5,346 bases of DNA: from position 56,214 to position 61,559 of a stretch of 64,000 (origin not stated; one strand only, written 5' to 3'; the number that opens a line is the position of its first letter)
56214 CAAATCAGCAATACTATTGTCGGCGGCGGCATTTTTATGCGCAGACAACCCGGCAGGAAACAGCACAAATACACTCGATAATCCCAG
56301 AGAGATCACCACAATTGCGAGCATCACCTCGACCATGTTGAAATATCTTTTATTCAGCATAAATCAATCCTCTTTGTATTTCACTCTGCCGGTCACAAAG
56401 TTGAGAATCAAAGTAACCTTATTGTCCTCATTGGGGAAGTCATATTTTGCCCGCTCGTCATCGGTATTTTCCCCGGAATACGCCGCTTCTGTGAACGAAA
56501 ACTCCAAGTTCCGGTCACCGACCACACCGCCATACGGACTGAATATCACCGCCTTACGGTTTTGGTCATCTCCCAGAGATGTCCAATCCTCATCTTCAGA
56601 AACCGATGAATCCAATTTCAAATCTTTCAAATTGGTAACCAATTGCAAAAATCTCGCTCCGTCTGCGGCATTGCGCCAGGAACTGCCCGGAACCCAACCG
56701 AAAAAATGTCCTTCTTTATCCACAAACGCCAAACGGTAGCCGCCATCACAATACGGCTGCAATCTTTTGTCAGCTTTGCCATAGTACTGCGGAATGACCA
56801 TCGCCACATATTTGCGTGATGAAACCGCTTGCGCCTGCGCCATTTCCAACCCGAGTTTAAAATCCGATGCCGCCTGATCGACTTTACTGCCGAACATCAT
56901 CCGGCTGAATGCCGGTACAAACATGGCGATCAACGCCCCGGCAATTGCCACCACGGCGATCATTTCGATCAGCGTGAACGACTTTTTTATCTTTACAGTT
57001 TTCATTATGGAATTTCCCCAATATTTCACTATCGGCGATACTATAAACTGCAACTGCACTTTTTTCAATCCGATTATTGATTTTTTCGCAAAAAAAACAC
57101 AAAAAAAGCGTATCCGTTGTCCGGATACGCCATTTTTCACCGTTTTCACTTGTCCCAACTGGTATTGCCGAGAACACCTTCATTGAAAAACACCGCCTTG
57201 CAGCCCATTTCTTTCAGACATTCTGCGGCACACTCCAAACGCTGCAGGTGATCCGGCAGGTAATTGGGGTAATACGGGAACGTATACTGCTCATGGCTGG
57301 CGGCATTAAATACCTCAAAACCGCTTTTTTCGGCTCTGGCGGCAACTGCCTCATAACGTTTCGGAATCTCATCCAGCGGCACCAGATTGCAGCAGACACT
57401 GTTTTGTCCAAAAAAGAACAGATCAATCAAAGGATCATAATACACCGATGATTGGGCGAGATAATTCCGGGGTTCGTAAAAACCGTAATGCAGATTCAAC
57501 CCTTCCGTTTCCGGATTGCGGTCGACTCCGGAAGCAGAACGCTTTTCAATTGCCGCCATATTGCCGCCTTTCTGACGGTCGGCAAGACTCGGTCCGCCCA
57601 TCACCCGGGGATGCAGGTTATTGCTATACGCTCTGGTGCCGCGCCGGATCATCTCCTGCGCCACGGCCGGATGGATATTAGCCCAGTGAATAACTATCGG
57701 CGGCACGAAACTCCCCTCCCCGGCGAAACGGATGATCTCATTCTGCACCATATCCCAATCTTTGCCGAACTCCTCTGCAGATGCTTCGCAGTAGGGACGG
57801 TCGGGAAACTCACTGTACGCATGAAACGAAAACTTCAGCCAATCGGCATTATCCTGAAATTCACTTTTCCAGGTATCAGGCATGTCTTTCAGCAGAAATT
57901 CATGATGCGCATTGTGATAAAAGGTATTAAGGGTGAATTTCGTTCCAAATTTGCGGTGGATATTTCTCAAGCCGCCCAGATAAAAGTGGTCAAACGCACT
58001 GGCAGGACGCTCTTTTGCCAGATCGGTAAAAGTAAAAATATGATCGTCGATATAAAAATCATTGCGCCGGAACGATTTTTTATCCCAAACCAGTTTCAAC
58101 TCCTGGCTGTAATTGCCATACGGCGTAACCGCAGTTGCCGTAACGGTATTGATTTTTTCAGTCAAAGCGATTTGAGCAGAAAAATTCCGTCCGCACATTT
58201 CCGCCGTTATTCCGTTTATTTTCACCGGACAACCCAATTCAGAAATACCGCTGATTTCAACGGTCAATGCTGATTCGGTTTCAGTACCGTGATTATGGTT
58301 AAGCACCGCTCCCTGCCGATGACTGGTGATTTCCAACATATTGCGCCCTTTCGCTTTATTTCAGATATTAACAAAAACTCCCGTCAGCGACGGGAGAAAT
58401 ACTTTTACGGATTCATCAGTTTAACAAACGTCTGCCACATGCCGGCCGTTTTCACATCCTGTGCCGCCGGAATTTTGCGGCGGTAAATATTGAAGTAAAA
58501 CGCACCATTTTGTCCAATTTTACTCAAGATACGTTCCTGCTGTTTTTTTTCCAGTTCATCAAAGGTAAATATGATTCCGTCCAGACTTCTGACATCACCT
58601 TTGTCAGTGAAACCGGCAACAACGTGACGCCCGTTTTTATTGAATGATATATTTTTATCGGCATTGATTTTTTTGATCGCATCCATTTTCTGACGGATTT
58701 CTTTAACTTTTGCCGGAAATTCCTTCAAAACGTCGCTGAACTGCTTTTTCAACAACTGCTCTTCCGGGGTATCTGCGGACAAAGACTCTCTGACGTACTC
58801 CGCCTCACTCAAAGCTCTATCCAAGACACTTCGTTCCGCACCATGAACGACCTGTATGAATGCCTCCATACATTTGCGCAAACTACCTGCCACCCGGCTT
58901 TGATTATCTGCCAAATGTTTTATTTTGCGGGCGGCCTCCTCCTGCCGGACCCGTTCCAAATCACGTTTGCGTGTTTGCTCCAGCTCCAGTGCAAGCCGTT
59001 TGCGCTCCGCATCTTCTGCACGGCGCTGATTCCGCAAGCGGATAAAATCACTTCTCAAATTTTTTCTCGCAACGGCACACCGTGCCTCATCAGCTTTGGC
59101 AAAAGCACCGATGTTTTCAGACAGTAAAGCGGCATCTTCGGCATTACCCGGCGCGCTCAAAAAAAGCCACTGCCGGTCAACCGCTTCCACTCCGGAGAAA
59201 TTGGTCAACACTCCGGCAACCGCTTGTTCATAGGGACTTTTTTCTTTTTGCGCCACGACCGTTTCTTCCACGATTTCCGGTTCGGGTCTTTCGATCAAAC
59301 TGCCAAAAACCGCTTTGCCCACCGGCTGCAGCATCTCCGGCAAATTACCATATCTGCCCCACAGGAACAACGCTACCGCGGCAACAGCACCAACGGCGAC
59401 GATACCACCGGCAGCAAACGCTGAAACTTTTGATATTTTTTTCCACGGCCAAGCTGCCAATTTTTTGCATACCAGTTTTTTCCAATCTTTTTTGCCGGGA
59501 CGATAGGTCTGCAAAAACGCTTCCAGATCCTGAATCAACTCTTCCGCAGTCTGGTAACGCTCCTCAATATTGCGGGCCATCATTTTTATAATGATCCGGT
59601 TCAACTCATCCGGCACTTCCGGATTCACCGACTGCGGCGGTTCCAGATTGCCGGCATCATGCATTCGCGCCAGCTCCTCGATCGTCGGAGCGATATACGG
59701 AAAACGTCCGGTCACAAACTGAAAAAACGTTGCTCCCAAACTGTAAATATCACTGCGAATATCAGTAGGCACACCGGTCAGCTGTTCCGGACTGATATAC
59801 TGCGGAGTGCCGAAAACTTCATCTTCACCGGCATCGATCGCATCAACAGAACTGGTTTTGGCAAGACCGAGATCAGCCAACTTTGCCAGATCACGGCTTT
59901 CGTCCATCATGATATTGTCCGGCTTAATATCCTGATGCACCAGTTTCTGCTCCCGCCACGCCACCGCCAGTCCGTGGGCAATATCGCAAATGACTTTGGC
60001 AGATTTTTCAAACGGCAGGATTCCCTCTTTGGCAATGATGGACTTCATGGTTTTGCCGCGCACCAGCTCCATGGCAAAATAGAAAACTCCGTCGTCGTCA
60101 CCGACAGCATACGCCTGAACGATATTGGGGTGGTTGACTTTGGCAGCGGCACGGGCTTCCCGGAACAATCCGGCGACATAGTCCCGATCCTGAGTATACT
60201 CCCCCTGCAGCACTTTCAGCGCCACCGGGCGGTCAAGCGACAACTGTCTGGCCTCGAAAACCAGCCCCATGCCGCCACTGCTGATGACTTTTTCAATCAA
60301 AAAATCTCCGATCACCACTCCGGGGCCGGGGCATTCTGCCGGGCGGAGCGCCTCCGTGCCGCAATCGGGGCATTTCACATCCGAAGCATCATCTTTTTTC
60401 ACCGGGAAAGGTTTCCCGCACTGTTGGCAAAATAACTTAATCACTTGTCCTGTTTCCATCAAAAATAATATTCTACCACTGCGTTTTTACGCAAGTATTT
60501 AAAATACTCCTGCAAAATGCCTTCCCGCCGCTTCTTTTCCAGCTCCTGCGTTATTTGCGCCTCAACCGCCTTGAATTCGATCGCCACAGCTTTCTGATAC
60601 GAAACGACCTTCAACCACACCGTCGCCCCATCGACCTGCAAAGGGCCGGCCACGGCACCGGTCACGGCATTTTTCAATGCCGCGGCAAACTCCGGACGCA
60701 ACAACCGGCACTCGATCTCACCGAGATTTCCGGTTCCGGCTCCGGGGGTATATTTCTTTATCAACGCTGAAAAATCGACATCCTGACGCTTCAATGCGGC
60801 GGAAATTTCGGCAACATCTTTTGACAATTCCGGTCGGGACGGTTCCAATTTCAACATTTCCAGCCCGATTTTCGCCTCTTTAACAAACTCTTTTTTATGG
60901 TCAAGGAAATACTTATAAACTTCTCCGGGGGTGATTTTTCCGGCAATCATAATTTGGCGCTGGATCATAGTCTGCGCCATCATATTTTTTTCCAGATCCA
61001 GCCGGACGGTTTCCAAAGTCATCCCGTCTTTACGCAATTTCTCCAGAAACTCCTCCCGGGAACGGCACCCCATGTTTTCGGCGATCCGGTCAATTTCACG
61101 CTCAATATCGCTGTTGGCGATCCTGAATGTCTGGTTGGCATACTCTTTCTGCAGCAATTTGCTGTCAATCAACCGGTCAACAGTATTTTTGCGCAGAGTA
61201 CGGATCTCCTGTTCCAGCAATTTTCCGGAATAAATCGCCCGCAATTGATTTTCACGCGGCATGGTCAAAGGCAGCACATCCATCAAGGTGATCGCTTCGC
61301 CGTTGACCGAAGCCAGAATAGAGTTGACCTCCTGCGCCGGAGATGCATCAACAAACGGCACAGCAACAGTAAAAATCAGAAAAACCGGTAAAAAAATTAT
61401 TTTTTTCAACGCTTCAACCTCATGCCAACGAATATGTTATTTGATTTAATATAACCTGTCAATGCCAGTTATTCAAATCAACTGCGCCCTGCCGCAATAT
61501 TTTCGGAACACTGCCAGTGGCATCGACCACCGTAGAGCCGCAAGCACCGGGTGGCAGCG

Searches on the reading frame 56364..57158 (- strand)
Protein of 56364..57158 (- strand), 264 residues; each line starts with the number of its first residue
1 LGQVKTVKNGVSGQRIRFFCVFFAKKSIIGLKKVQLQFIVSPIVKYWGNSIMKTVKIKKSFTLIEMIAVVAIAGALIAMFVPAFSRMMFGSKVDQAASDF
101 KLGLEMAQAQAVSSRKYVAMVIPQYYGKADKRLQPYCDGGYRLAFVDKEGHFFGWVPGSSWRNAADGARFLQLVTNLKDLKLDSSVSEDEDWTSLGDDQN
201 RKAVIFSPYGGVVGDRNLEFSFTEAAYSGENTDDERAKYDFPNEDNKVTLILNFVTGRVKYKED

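Call 5: search_protein_families(library=pfam, proteins=[window:56364-57158:-], max_evalue=0.01)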
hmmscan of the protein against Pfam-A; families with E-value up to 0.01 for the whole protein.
window:56364-57158:- (264 aa): 2 families
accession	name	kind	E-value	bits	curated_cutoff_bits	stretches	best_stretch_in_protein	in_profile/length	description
PF07963.17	N_methyl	-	0.00061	19.7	21.2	1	58-79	4-25/27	Prokaryotic N-terminal methylation motif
PF12019.13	GspH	-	0.0016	19.3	21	1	96-223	1-92/108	Type II transport protein GspH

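Call 6: search_protein_families(library=ncbifam, proteins=[window:56364-57158:-], max_evalue=0.01)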
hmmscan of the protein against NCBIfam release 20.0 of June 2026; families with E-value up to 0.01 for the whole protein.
window:56364-57158:- (264 aa): 7 families
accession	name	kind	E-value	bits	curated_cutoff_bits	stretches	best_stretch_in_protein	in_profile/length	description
TIGR02596.1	TIGR02596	subfamily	1.7e-07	31.5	70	1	61-259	1-193/196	Verru_Chthon cassette protein D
TIGR01708.2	typeII_sec_gspH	equivalog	1.7e-06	28.2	80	1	60-114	3-57/169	type II secretion system minor pseudopilin GspH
NF040982.1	ComGD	equivalog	5.2e-06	26.9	70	1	58-125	1-68/139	competence type IV pilus minor pilin ComGD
NF041775.1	typeIV_PilA_Myxo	equivalog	6.9e-05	22.9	400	1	59-114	11-65/214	type IV pilin protein PilA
NF040999.1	pilin_ComGC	equivalog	0.00049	20.2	75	1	59-86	2-29/84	competence type IV pilus major pilin ComGC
TIGR01710.1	typeII_sec_gspG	equivalog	0.00051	20.1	88.85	1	60-101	2-43/134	type II secretion system major pseudopilin GspG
NF047827.1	T3SSXpsH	equivalog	0.0043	16.9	160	0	61-120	3-62/145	type II secretion system protein XpsH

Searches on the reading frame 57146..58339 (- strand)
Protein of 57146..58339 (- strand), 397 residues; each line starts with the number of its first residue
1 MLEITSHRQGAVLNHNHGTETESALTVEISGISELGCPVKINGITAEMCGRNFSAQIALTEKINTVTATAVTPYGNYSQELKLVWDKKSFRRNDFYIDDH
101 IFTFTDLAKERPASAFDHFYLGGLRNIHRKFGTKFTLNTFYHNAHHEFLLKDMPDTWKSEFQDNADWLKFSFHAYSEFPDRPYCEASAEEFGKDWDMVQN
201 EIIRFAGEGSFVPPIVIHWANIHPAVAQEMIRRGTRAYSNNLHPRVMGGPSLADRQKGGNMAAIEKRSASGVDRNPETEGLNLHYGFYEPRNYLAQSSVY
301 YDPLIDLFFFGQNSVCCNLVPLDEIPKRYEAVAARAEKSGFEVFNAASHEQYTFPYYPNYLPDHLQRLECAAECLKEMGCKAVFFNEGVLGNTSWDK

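Call 5: search_protein_families(library=pfam, proteins=[window:57146-58339:-], max_evalue=0.01)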
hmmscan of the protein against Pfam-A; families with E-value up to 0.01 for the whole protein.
window:57146-58339:- (397 aa): 1 family
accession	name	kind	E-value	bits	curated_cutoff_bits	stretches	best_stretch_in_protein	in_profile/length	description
PF09136.16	Glucodextran_B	-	0.00051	20.3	27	1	22-80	14-75/83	Glucodextranase, domain B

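Call 6: search_protein_families(library=ncbifam, proteins=[window:57146-58339:-], max_evalue=0.01)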
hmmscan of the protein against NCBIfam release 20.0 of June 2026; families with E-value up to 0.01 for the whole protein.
window:57146-58339:- (397 aa): 0 families

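Call 78: search_solved_structures(query=window:57146-58339:-, max_evalue=1)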
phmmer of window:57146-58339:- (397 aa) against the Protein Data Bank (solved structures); distinct sequences matched with E-value up to 1: 0.

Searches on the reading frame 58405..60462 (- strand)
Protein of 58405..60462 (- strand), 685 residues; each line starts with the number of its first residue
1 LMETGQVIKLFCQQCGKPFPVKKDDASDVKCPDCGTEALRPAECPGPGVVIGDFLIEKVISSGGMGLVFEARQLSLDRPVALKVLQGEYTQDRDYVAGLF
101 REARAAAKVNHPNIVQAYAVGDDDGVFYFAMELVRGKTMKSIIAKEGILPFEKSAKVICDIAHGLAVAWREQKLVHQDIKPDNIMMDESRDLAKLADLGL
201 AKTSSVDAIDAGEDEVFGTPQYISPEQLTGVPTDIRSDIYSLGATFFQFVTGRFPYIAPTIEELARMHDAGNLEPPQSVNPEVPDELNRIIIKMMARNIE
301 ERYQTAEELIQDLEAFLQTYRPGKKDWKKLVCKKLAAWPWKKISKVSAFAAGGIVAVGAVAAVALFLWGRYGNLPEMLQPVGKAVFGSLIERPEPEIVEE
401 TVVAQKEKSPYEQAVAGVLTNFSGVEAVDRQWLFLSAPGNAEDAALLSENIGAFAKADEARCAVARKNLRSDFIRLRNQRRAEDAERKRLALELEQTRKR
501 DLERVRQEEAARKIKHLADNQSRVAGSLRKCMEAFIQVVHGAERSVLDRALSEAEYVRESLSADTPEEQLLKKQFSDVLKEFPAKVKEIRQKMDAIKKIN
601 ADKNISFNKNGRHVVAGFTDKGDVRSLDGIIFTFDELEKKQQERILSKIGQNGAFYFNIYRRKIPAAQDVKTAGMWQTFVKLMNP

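Call 5: search_protein_families(library=pfam, proteins=[window:58405-60462:-], max_evalue=0.01)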
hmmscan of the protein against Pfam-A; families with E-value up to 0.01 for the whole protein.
window:58405-60462:- (685 aa): 5 families
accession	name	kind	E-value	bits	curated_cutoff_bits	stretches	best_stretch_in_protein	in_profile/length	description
PF00069.31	Pkinase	-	1.6e-40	139.6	31.7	1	57-311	4-259/263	Protein kinase domain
PF07714.23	PK_Tyr_Ser-Thr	-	1.8e-26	93.4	23.1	1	56-305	3-251/258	Protein tyrosine and serine/threonine kinase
PF17667.7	Pkinase_fungal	-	1.8e-05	24.1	24.1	1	166-241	300-378/387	Fungal protein kinase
PF19980.4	DUF6416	-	0.0011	19.8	27.1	0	379-426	12-60/100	Family of unknown function (DUF6416)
PF09723.15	Zn_ribbon_8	-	0.0035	17.8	34.4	1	12-39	8-37/41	Zinc ribbon domain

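Call 6: search_protein_families(library=ncbifam, proteins=[window:58405-60462:-], max_evalue=0.01)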
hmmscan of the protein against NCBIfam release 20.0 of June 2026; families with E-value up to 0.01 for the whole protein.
window:58405-60462:- (685 aa): 15 families
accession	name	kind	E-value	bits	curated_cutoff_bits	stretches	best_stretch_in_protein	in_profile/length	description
NF033483.0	PknB_PASTA_kin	equivalog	9.4e-81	272.5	450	1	55-327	10-279/563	Stk1 family PASTA domain-containing Ser/Thr kinase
NF052427.1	StpK7MSMEG_1200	equivalog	2.4e-50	171.7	900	1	51-369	6-319/601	serine/threonine protein kinase StpK7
NF009651.0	PRK13184.1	equivalog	9.7e-38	129.7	839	1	56-340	6-313/932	serine/threonine-protein kinase PknD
NF047741.1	antiphage_MADS6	equivalog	9e-33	113.7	460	2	149-323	296-467/612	methylation-associated defense system protein kinase MAD6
TIGR03903.1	TOMM_kin_cyc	equivalog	1.5e-30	105.9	705.75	1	79-311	5-242/1267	TOMM system kinase/cyclase fusion protein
NF038150.1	lanthi_synth_IV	equivalog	4.7e-22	78.1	650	1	43-331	181-472/851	class IV lanthionine synthetase LanL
NF053615.1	SerThrKinAfsKStmc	equivalog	6.7e-19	68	1300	1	51-306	12-258/809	protein serine/threonine kinase AfsK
NF033442.0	BREX_PglW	equivalog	9.3e-16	56.7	990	2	221-318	393-488/1391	BREX system serine/threonine kinase PglW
NF041408.1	XopAU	subfamily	3.4e-10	40.1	450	1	111-312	277-477/498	XopAU family type III secretion system effector serine/threonine kinase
NF043056.1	T4SS_LegK1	equivalog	5.2e-10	38.5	550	1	82-243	108-277/516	Dot/Icm T4SS effector kinase LegK1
NF038151.1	lanthi_synth_III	equivalog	1.2e-07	30.5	575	1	53-252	221-425/833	class III lanthionine synthetase LanKC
TIGR03724.2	arch_bud32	equivalog_domain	0.0003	20.3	125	1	123-206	64-136/193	KEOPS complex kinase/ATPase Bud32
NF058632.1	SerThrKinPrkT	equivalog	0.0018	17.4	280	1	54-199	23-163/322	serine/threonine protein kinase PrkT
NF011460.0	PRK14879.1-1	equivalog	0.0043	16.2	199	1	124-251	83-200/232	Kae1-associated kinase Bud32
NF047912.1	ECs_2282_CxxC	subfamily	0.0047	16.8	37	1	8-37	1-36/60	ECs_2282 family putative zinc-binding protein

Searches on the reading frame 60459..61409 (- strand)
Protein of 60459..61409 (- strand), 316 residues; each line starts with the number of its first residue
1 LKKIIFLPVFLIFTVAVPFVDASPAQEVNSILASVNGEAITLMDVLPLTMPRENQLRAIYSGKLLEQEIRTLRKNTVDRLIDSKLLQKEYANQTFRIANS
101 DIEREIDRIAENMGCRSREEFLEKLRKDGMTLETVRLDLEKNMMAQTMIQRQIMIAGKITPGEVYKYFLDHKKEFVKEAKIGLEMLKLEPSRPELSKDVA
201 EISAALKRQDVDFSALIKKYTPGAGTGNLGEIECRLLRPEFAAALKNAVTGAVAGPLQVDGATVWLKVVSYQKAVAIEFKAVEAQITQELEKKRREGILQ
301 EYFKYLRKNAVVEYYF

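Call 40: search_protein_families(library=pfam, proteins=[window:60459-61409:-], max_evalue=0.0001)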
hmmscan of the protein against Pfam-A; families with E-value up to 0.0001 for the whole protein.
window:60459-61409:- (316 aa): 4 families
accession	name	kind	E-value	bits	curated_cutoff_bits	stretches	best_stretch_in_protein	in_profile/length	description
PF13624.11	SurA_N_3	-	4.4e-12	46.6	27.2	1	10-148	16-161/162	SurA-like N-terminal domain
PF09312.16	SurA_N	-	1.5e-06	28.8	30.8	1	29-146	2-115/118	SurA N-terminal domain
PF13145.12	Rotamase_2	-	1.9e-06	29.1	27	1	159-283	1-120/121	PPIC-type PPIASE domain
PF13623.11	SurA_N_2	-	2e-06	28.2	28.5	1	9-108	13-121/145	SurA-like N-terminal domain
